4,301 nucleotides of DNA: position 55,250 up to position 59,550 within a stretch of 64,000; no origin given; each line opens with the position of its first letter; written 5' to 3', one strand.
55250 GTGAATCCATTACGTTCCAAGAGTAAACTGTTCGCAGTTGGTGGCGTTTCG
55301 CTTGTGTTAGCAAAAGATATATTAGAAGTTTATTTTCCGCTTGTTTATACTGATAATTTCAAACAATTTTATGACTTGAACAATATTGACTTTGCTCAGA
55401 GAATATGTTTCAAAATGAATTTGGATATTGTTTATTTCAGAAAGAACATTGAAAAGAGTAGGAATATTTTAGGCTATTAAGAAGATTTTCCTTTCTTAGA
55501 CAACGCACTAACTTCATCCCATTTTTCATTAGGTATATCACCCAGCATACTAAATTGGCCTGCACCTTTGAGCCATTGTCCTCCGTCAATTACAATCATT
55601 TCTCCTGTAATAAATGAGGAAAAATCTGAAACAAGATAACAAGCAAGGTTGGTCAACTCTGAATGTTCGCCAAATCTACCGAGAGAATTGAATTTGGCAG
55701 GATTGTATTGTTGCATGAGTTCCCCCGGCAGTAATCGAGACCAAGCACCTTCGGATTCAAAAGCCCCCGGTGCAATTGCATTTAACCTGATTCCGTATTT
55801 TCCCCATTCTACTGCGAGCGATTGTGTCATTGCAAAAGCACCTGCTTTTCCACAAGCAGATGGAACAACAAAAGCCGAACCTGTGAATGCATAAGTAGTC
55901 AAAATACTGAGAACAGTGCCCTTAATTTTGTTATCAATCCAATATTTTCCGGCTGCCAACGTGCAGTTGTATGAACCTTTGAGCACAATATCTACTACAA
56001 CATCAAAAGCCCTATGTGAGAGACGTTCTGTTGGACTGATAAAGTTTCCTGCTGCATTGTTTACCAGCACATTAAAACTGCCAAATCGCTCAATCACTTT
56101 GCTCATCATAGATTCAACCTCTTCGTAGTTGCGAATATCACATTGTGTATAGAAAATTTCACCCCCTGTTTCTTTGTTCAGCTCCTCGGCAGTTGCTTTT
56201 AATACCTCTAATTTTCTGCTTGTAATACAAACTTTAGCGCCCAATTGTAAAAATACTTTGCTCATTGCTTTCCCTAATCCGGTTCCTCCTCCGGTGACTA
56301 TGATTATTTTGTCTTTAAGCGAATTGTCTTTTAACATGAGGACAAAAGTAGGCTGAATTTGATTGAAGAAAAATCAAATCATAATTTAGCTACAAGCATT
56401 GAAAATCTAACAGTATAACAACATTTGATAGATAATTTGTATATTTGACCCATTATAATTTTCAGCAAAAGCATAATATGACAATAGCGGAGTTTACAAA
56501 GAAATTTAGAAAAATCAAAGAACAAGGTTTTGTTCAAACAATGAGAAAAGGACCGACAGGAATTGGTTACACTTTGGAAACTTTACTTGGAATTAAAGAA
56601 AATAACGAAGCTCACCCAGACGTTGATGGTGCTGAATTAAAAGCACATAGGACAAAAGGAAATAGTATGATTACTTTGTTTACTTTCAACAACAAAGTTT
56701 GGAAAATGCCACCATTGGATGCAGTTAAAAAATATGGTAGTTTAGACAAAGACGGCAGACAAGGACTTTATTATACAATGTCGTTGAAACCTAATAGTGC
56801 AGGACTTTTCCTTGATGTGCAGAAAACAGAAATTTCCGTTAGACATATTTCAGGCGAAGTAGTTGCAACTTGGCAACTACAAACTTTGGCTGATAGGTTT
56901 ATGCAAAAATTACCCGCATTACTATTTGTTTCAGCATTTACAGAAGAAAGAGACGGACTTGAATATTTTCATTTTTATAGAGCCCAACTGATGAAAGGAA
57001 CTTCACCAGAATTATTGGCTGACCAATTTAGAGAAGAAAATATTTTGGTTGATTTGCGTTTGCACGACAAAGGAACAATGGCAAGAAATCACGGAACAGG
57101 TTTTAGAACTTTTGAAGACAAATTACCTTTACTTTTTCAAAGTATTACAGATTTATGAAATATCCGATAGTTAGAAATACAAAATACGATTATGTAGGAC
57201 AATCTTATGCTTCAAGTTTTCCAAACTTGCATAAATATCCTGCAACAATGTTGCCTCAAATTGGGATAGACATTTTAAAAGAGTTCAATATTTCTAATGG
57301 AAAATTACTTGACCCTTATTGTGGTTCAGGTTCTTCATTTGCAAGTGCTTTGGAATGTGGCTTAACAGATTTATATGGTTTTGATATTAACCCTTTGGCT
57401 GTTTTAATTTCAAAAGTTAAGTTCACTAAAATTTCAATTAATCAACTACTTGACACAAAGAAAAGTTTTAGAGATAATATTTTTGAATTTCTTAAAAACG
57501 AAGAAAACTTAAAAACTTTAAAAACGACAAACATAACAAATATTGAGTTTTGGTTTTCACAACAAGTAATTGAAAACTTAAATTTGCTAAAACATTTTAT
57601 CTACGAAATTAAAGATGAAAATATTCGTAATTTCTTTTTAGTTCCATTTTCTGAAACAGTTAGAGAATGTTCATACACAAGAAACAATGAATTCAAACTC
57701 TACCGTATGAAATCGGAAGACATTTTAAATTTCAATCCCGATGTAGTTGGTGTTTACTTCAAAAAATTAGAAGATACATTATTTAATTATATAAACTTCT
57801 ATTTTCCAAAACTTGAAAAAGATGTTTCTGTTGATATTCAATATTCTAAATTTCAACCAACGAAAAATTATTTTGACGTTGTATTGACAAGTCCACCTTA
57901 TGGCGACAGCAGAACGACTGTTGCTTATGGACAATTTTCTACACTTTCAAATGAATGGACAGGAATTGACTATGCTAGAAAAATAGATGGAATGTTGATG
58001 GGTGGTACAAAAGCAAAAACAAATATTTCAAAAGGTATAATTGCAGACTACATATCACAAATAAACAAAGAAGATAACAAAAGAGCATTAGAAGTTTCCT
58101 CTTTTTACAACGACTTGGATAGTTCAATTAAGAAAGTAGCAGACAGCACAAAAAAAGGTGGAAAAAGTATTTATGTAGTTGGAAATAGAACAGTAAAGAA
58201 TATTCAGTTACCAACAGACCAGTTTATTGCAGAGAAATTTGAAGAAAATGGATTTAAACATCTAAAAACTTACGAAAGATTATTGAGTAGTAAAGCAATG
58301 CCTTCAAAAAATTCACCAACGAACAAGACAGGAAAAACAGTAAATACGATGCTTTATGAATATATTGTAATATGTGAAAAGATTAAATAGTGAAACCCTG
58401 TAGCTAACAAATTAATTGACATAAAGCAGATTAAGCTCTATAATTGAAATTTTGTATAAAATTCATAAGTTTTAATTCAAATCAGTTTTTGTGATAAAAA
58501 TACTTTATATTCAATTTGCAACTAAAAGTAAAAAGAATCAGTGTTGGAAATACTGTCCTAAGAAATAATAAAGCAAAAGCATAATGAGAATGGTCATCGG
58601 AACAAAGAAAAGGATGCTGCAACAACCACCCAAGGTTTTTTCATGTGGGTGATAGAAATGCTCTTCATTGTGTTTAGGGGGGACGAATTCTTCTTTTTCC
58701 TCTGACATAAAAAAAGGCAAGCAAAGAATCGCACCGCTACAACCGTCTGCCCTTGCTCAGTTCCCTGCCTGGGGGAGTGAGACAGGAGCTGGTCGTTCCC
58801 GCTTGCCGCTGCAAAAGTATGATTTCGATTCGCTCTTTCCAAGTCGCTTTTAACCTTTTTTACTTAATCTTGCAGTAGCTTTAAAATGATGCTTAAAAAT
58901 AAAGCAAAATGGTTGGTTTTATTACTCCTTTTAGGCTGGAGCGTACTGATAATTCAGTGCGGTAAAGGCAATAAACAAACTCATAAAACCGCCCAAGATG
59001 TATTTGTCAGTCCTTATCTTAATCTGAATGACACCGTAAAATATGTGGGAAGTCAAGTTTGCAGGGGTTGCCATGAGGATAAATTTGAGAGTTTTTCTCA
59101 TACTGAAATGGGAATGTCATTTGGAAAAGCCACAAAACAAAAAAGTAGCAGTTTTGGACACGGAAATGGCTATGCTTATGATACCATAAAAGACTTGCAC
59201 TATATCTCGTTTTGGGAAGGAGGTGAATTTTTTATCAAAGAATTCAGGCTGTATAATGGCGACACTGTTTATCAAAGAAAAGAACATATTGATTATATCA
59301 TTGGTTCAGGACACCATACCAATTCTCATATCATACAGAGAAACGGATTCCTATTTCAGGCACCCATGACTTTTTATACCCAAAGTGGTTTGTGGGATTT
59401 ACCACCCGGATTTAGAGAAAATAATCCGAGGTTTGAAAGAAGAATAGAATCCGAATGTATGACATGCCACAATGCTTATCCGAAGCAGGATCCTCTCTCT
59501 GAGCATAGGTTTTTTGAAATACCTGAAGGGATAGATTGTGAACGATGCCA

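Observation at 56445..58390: Compact MvaI/BcnI-like Type II restriction-modification system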

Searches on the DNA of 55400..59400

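Call 13: search_rna_families(source=window, start=55400, end=59400, threshold=evalue, max_evalue=0.1, show_alignments=1)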
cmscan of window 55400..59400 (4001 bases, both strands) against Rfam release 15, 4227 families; matches with E-value up to 0.1: 1.
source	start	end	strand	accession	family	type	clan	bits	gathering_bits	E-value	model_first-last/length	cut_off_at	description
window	58711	58815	-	RF04183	Bacteroidales_small_SRP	Gene;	CL00003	68.3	55.2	7.6e-13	1-107/107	no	Bacteroidales small SRP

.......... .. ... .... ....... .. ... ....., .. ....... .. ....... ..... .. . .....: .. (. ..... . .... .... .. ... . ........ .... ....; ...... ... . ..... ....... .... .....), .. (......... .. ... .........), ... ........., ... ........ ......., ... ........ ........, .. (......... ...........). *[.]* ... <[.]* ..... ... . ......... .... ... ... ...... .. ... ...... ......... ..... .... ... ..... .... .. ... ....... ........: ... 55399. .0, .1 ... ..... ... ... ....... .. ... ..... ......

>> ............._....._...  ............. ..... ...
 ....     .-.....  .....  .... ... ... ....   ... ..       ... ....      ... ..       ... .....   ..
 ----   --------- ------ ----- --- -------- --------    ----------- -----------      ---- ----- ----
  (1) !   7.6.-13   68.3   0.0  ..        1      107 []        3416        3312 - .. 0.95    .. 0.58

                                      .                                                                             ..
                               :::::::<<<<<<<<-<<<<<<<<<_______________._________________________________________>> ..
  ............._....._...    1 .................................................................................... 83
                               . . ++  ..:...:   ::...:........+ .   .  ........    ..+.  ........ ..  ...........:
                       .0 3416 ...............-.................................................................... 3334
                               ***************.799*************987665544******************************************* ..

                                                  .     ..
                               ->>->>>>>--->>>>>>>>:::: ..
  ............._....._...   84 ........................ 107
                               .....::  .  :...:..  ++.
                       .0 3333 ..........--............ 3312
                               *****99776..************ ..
